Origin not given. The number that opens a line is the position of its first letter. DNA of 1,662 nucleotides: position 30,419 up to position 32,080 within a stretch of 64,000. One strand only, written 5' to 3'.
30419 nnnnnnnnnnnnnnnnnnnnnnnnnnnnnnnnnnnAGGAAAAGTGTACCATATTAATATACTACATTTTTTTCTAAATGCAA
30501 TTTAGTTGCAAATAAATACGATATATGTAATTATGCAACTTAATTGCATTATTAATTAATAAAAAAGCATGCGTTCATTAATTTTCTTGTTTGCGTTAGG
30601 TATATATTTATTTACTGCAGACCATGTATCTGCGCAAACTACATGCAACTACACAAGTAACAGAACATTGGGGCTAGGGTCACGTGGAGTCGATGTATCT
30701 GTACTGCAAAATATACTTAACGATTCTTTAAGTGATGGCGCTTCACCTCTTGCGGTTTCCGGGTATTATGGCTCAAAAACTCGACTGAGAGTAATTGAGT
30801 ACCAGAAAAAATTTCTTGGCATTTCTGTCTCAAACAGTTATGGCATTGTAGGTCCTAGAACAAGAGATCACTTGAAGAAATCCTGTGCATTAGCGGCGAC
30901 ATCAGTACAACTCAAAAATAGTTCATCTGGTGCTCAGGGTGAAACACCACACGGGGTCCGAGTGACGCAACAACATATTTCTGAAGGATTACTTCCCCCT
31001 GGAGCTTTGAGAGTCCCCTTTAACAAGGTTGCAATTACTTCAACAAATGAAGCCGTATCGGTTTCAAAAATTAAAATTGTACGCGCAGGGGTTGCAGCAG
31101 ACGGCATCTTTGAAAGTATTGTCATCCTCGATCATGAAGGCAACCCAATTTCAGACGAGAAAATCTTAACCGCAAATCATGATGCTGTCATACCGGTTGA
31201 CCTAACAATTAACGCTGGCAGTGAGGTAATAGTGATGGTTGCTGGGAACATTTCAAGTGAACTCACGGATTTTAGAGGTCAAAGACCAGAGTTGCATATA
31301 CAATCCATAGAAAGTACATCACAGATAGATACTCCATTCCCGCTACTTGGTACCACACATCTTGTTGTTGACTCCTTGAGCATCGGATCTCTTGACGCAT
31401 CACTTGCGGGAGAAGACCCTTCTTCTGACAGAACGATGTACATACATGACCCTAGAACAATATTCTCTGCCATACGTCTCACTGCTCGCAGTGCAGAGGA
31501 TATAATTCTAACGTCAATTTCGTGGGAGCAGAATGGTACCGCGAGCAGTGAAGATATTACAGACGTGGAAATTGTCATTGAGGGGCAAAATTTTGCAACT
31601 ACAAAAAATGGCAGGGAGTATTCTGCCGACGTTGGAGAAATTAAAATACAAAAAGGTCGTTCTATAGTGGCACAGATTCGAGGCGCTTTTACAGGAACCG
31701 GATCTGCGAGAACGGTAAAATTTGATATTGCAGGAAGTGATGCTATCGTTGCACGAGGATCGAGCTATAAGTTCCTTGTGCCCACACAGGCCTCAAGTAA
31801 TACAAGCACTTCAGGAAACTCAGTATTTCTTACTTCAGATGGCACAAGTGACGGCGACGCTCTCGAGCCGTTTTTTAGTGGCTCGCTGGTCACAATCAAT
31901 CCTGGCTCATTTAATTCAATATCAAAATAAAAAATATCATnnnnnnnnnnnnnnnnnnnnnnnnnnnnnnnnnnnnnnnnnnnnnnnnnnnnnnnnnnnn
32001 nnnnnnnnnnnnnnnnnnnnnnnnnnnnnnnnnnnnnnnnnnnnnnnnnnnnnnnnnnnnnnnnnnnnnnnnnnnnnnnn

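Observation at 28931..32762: Zinc-homeostasis locus: His-tailed YibE/F, Zur, two palindromic boxes, a secreted PG-binding protein and ZupT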

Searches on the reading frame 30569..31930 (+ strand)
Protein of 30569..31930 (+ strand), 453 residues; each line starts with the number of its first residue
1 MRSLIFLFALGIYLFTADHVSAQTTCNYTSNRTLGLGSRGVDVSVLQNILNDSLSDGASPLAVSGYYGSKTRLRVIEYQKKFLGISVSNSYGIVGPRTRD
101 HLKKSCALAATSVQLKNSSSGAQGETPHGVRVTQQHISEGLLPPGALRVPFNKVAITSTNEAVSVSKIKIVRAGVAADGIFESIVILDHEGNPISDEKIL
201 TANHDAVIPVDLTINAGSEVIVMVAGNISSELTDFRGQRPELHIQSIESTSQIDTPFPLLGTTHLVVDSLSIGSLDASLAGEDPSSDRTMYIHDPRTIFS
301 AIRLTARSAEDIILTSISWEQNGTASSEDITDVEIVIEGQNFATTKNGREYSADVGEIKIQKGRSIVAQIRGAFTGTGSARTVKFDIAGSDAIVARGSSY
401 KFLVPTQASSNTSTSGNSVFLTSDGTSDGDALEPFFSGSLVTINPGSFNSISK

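Call 5: search_protein_families(library=pfam, proteins=[window:30569-31930:+], max_evalue=0.01)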
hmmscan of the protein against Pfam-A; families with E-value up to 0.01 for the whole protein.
window:30569-31930:+ (453 aa): 1 family
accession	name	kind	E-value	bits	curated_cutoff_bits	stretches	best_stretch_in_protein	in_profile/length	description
PF01471.23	PG_binding_1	-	2.2e-06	28.2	23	1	39-102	1-57/57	Putative peptidoglycan binding domain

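Call 6: search_protein_families(library=ncbifam, proteins=[window:30569-31930:+], max_evalue=0.01)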
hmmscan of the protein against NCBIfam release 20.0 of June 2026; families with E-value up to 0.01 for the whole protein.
window:30569-31930:+ (453 aa): 1 family
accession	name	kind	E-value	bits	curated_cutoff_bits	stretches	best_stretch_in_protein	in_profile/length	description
TIGR02869.1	spore_SleB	equivalog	0.0013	18.7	236.5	1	30-115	3-77/201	spore cortex-lytic enzyme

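Call 13: find_homologous_proteins(query=window:30569-31930:+, max_evalue=0.001)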
Query window:30569-31930:+ (453 aa): 19 proteins with E <= 0.001 among 8000 candidates.
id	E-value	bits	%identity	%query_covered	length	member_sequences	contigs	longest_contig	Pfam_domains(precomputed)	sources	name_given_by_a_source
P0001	4.5e-287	970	100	100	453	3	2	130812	PF01471.24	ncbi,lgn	ncbi:MAG: peptidoglycan-binding domain-containing protein [Minisyncoccia bacterium]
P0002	1.4e-87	313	41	100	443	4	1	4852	-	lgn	-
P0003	1.3e-74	270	38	100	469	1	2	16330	-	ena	-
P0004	2.1e-72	263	37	100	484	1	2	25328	-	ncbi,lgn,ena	-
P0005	1.1e-70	257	37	99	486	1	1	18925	-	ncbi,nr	ncbi:MAG: hypothetical protein Q7S86_02790 [bacterium]|nr:hypothetical protein [bacterium]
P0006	8.2e-70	254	37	97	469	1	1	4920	-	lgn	-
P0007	9.4e-69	251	39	90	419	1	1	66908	-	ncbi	-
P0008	7.6e-65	238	36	97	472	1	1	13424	-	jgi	jgi:hypothetical protein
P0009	9.1e-65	238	34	97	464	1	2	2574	-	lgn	-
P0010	1.0e-64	237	33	99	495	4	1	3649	-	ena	-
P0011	4.8e-64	235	36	99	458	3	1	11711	-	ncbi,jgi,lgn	ncbi:MAG: hypothetical protein RLZZ342_154 [Candidatus Parcubacteria bacterium]|jgi:peptidoglycan hy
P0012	3.6e-62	229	37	93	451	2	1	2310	-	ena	-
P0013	2.3e-61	226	38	78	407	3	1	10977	-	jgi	jgi:hypothetical protein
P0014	3.8e-55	206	35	98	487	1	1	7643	PF01471.24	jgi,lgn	jgi:hypothetical protein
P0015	7.1e-55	205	33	95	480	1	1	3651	-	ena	-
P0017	2.4e-52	197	40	67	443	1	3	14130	-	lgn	-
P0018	3.5e-48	183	35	66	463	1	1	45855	-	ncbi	-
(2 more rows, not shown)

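Call 14: find_encoding_contigs(protein=window:30569-31930:+, flank=10000, max_places=6)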
Protein window:30569-31930:+ (453 aa): no gene with exactly this product is on record in the collection.

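Call 15: find_encoding_contigs(protein=P0007, flank=6000, max_places=2)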
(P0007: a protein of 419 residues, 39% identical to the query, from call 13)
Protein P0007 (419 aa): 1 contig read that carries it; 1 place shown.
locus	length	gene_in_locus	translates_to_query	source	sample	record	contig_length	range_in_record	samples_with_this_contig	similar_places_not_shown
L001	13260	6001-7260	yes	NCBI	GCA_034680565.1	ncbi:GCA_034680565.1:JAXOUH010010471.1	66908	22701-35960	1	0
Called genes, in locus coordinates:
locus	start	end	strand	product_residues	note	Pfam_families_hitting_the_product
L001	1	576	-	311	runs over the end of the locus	PF00579:tRNA-synt_1b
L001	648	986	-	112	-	-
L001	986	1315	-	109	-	-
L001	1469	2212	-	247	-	-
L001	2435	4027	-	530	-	PF02518:HATPase_c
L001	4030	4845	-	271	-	-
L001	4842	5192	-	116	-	-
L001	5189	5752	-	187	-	-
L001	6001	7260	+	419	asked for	-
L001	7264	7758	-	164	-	-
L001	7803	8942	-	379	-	PF00226:DnaJ, PF01556:DnaJ_C, PF27659:CHP02642 (faint), PF00684:DnaJ_CXXCXGXG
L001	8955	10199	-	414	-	-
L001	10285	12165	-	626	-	PF00012:HSP70, PF06723:MreB_Mbl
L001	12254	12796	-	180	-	PF01025:GrpE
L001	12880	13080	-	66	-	-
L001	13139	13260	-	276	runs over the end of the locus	PF06691:DUF1189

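Call 16: find_encoding_contigs(protein=P0004, flank=6000, max_places=2)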
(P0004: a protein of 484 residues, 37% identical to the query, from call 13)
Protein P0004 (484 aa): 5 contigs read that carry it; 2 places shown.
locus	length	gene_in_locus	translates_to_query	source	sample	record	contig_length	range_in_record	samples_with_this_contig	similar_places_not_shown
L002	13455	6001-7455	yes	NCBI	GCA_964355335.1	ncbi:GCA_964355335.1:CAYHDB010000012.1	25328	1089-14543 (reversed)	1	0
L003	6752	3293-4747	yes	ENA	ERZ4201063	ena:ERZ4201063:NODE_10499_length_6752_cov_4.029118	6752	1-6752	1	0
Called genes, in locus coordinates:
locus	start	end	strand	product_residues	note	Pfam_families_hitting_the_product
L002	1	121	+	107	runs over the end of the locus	PF01906:YbjQ_1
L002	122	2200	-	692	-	PF00912:Transgly, PF00905:Transpeptidase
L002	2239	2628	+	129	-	PF12643:MazG-like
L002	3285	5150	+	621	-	PF01411:tRNA-synt_2c, PF07973:tRNA_SAD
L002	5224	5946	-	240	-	PF02535:Zip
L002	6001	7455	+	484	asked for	-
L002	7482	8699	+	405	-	-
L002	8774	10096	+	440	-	-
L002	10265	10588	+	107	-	PF00076:RRM_1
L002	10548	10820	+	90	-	-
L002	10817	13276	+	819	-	-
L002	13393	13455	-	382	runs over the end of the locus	?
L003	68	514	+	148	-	-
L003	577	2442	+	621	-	PF01411:tRNA-synt_2c, PF07973:tRNA_SAD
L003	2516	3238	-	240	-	PF02535:Zip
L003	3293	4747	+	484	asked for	-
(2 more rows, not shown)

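Call 17: find_encoding_contigs(protein=P0005, flank=6000, max_places=2)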
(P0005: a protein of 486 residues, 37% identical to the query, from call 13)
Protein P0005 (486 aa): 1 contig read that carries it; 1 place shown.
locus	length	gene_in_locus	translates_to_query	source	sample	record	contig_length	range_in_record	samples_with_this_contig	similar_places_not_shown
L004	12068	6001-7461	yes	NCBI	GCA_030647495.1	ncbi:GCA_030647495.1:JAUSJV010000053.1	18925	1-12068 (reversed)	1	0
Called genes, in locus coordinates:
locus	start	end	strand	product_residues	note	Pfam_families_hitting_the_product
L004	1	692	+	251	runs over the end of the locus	PF00318:Ribosomal_S2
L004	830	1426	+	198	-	PF00889:EF_TS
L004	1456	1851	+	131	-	-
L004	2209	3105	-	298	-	PF02585:PIG-L (weak)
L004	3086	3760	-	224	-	-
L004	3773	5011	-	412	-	PF13506:Glyco_transf_21, PF00535:Glycos_transf_2, PF10111:Glyco_tranf_2_2, PF13641:Glyco_tranf_2_3, PF03142:Chitin_synth_2 (weak), PF13632:Glyco_trans_2_3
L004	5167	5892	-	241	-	PF02535:Zip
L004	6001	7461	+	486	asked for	-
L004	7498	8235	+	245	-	PF01409:tRNA-synt_2d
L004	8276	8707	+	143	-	PF00892:EamA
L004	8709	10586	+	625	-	PF03483:B3_4, PF03484:B5, PF17759:tRNA_synthFbeta, PF03147:FDX-ACB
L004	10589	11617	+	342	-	-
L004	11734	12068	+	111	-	PF02518:HATPase_c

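Call 18: find_encoding_contigs(protein=P0018, flank=6000, max_places=2)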
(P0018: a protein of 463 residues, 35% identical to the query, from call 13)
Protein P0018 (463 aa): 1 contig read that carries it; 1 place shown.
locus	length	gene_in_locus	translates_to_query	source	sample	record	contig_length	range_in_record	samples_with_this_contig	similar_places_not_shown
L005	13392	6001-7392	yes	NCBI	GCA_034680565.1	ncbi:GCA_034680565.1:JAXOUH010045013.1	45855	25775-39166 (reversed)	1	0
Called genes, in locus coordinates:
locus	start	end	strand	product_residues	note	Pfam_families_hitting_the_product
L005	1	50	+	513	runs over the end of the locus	-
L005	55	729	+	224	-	PF04493:Endonuclease_5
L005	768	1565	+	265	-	PF00248:Aldo_ket_red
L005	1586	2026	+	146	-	PF01243:PNPOx_N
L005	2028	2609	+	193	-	PF00293:NUDIX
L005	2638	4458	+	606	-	PF00009:GTP_EFTU, PF01926:MMR_HSR1, PF22042:EF-G_D2, PF03144:GTP_EFTU_D2, PF00679:EFG_C, PF21018:BipA_C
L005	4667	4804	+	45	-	-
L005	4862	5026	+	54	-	-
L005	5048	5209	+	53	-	-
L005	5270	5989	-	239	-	PF02535:Zip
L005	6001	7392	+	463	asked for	-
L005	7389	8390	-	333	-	PF02547:Queuosine_synth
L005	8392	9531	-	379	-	PF01702:TGT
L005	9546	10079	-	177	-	PF05974:DUF892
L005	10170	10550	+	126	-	-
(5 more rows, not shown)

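Call 27: find_related_loci(query=A1, collection=genome_contigs, flank=5000)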
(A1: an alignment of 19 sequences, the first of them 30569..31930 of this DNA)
Query A1 (453 aa) in genome_contigs; peptide patterns used: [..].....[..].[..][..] (x = any residue, [..] = any of these).
16 stretches matched a pattern; 7 encode a relative of the query (tblastn E <= 1e-3); 7 distinct loci.
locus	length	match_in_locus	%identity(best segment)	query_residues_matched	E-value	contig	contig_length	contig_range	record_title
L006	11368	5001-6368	37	4-453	1e-77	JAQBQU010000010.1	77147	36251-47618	MAG: Candidatus Kaiserbacteria bacterium isolate RYN_381 scaffold_2394475, whole genome shotgun sequence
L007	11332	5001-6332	38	20-453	2e-77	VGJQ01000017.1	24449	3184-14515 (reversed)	MAG: Candidatus Kaiserbacteria bacterium isolate M_DeepCast_65m_m1_095 M_DeepCast_65m_m1_095_Ga0194120_10003728, whole g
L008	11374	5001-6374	35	1-453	5e-75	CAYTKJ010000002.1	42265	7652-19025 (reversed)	MAG TPA_asm: uncultured Candidatus Saccharibacteria bacterium isolate ERP113451_co1_455 genome assembly, contig: NODE_89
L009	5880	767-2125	36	4-453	3e-73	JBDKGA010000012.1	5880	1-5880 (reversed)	MAG: Candidatus Parcubacteria bacterium isolate farmington_2019_sw_WHONDRS-S19S_0053_B_bin.33 scaffold_2324522, whole ge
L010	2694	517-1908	35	5-453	3e-74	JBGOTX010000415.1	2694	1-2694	MAG: Candidatus Zixiibacteriota bacterium isolate OBJ_0618_7090110_152 k141_11332969_length_2694_cov_11.6220, whole geno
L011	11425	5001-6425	37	1-453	2e-82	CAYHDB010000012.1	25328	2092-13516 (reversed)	MAG TPA_asm: uncultured Candidatus Saccharibacteria bacterium isolate ERP119702_co1_281 genome assembly, contig: NODE_20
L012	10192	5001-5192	55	390-453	3e-16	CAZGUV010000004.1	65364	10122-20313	MAG TPA_asm: uncultured Candidatus Saccharibacteria bacterium isolate SRP257259_co1_62 genome assembly, contig: NODE_401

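Call 37: search_protein_families(library=pfam, proteins=[L006:3474-4391:-, L006:2736-3473:-, L006:1932-2732:-, L006:770-1882:-, L006:4409-4846:-, L006:6419-7030:+, L007:6345-7088:+, L007:3397-4596:-, L007:2639-3406:-, L007:1832-2632:-], max_evalue=0.001)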
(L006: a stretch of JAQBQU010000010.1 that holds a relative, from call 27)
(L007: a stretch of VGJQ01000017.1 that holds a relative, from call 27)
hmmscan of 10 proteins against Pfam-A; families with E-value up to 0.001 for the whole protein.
L006:3474-4391:- (305 aa): 1 family
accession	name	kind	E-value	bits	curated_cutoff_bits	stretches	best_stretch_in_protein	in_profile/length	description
PF01297.22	ZnuA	-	2.4e-81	273.5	29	1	38-301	1-263/263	Zinc-uptake complex component A periplasmic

L006:2736-3473:- (245 aa): 2 families
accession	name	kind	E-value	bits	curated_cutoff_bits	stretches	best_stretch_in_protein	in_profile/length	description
PF00005.33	ABC_tran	-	7.6e-35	120.9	25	1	26-174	1-136/137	ABC transporter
PF13304.12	AAA_21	-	5e-10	40.4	27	1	138-208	229-301/304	AAA domain, putative AbiEii toxin, Type IV TA system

L006:1932-2732:- (266 aa): 2 families
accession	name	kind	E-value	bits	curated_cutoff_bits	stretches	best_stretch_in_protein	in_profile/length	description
PF00950.22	ABC-3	-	1.1e-67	228.8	20.1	1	7-261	2-256/258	ABC 3 transport family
PF01032.23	FecCD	-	1.1e-09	38.2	26.5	1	100-260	145-309/311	FecCD transport family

L006:770-1882:- (370 aa): 1 family
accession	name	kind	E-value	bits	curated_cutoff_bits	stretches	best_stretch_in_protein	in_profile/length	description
PF07907.16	YibE_F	-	1.4e-66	224.9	27.2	1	113-352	1-239/241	YibE/F-like protein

L006:4409-4846:- (145 aa): 1 family
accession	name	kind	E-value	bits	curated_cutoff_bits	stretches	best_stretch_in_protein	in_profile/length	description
PF01475.25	FUR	-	2.7e-20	73.1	23.1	1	15-134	1-120/121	Ferric uptake regulator family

L006:6419-7030:+ (203 aa): 0 families

L007:6345-7088:+ (247 aa): 3 families
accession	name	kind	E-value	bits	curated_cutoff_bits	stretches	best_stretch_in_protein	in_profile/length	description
PF01656.29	CbiA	-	1.6e-09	38.2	25.4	1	9-213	6-88/125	CobQ/CobB/MinD/ParA nucleotide binding domain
PF00142.24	Fer4_NifH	-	2.7e-06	27.5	25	1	4-55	2-55/271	4Fe-4S iron sulfur cluster binding proteins, NifH/frxC family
PF13614.12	AAA_31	-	4e-06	27.3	27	1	9-54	9-54/177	AAA domain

L007:3397-4596:- (399 aa): 1 family
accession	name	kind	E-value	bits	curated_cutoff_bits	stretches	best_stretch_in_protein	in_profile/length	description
PF01297.22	ZnuA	-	1.4e-88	297.2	29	1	116-393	1-261/263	Zinc-uptake complex component A periplasmic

L007:2639-3406:- (255 aa): 4 families
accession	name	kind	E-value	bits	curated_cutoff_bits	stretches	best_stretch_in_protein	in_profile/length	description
PF00005.33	ABC_tran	-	1.2e-32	113.8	25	1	36-184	1-136/137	ABC transporter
PF13304.12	AAA_21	-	1.7e-11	45.2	27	2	50-107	3-60/304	AAA domain, putative AbiEii toxin, Type IV TA system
PF00004.35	AAA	-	6.8e-05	23.8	21.2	0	161-236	44-129/131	ATPase family associated with various cellular activities (AAA)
PF13555.12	AAA_29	-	0.0002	21.5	27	1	37-74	13-50/61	P-loop containing region of AAA domain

L007:1832-2632:- (266 aa): 2 families
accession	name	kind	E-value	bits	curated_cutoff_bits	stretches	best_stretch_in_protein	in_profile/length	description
PF00950.22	ABC-3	-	6.8e-67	226.1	20.1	1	7-260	2-255/258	ABC 3 transport family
PF01032.23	FecCD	-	1.8e-07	30.9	26.5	1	62-260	111-308/311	FecCD transport family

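Call 38: predict_structure(alignment_id=A1)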
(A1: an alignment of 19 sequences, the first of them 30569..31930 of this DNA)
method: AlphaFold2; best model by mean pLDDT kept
length: 453 residues; sequences in the alignment: 19
mean_pLDDT: 84.0   pTM: 0.57
mean pLDDT of the five models: 84.0, 83.1, 81.1, 80.9, 79.5
residues with pLDDT >= 90: 198; 70-90: 189; 50-70: 41; < 50: 25
segments of 3 or more residues with pLDDT < 50: 15-24, 113-125
pLDDT, mean of each block of 10 residues (from residue 1): 64 48 58 84 89 78 87 87 67 83 73 43 53 89 88 93 94 90 91 89 93 91 94 91 95 91 88 88 89 80 90 93 89 93 90 91 95 78 92 87 89 95 93 93 74 48
secondary structure, 60 per line:
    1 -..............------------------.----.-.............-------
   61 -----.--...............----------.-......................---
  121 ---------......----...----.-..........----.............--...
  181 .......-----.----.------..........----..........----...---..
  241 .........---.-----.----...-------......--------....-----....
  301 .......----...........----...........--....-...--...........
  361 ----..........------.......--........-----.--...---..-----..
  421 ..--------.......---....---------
elements in order: H2-15 H41-53 H69-83 H96-117 E130-135 E140-142 E149-158 E163-175 E181-187 E205-214 E219-228 E239-249 E264-266 E274-279 E288-291 E297-307 E312-322 E330-337 E340-343 E345-347 E350-360 E365-374 E381-387 E393-397 E406-408 E419-422 E431-437 E441-444

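Call 55: search_protein_families(library=pfam, proteins=[L008:2436-3587:+, L008:3631-4557:+, L008:4574-4915:+, L008:6388-6894:-, L008:6914-7330:-, L008:7332-8402:-, L009:63-746:+, L009:2195-3793:-, L010:1915-2421:-, L001:7264-7758:-], max_evalue=0.001)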
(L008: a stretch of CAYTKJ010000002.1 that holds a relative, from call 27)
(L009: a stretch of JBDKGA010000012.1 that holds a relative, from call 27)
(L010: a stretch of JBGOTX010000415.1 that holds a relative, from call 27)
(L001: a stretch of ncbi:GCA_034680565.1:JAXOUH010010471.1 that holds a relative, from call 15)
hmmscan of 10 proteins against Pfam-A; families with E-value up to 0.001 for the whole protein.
L008:2436-3587:+ (383 aa): 0 families

L008:3631-4557:+ (308 aa): 1 family
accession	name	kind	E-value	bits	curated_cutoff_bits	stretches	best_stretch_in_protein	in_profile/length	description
PF00892.27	EamA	-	1.8e-09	38.5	28.2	1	34-138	30-134/135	EamA-like transporter family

L008:4574-4915:+ (113 aa): 0 families

L008:6388-6894:- (168 aa): 0 families

L008:6914-7330:- (138 aa): 4 families
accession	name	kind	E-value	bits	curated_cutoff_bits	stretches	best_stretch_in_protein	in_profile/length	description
PF00293.34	NUDIX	-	5e-19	69.1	21.1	1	1-107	1-118/134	NUDIX domain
PF14815.12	NUDIX_4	-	2.6e-09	37.3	35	1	7-120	2-111/113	NUDIX domain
PF22327.2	Nudt16-like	-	0.00042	20.7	27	1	31-65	33-68/161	U8 snoRNA-decapping enzyme-like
PF13869.12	NUDIX_2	-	0.00042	20.2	27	0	4-64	44-101/188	Nucleotide hydrolase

L008:7332-8402:- (356 aa): 3 families
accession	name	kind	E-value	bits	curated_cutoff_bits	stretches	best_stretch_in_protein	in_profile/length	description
PF01556.23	DnaJ_C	-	3.5e-38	131.5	26.6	1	122-337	1-152/152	DnaJ C terminal domain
PF00226.36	DnaJ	-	7.7e-23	80.8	27.8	1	3-62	1-63/63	DnaJ domain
PF00684.25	DnaJ_CXXCXGXG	-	2e-14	54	32.7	1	149-213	1-65/65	DnaJ central domain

L009:63-746:+ (227 aa): 1 family
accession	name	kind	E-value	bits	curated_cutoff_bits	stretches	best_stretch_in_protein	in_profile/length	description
PF02535.28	Zip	-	1.1e-32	114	35.1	2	83-219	179-320/323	ZIP Zinc transporter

L009:2195-3793:- (532 aa): 3 families
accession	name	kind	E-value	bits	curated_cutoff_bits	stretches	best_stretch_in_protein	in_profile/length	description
PF18911.6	PKD_4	-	4.6e-14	52.7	27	1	372-467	1-81/85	PKD domain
PF01471.23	PG_binding_1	-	2.1e-09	37.9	23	1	130-176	1-47/57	Putative peptidoglycan binding domain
PF00801.26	PKD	-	8.8e-09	35.7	23.5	1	394-467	19-78/80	PKD domain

L010:1915-2421:- (168 aa): 0 families

L001:7264-7758:- (164 aa): 0 families

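Call 70: search_protein_representatives(alignment_id=A1)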
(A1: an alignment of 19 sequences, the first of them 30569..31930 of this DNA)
Query: 19 sequences, 472 profile positions. Proteins with E-value up to 0.001 (for the whole library): 12505; up to 1e-10: 5448; up to 1e-30: 608. The best 150 are listed.
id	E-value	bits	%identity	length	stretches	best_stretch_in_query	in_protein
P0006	2.6e-185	633.2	-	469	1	4-472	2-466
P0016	1.4e-166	571.5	-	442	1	49-472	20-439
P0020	9.3e-164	562.1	-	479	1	8-472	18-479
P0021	1.3e-159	548.4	-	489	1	6-472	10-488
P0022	4.7e-159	546.6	-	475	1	10-472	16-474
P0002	1.0e-156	538.9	-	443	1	5-472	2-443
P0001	1.5e-156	538.4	-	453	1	5-472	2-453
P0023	2.6e-150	517.8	-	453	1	10-472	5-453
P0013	6.8e-149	513.1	-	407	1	81-472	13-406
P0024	1.1e-148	512.4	-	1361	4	144-434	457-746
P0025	5.4e-147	506.8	-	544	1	136-472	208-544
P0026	2.3e-146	504.7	-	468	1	12-472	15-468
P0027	5.8e-146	503.4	-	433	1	95-472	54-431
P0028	2.6e-143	494.7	-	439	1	12-468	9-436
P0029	2.6e-142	491.4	-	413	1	108-472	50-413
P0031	4.2e-134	464.3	-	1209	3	26-472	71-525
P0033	1.7e-132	459.0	-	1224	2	14-472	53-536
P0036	2.0e-131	455.5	-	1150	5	23-429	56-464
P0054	1.4e-115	403.3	-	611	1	20-472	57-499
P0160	1.7e-79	284.3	-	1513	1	140-464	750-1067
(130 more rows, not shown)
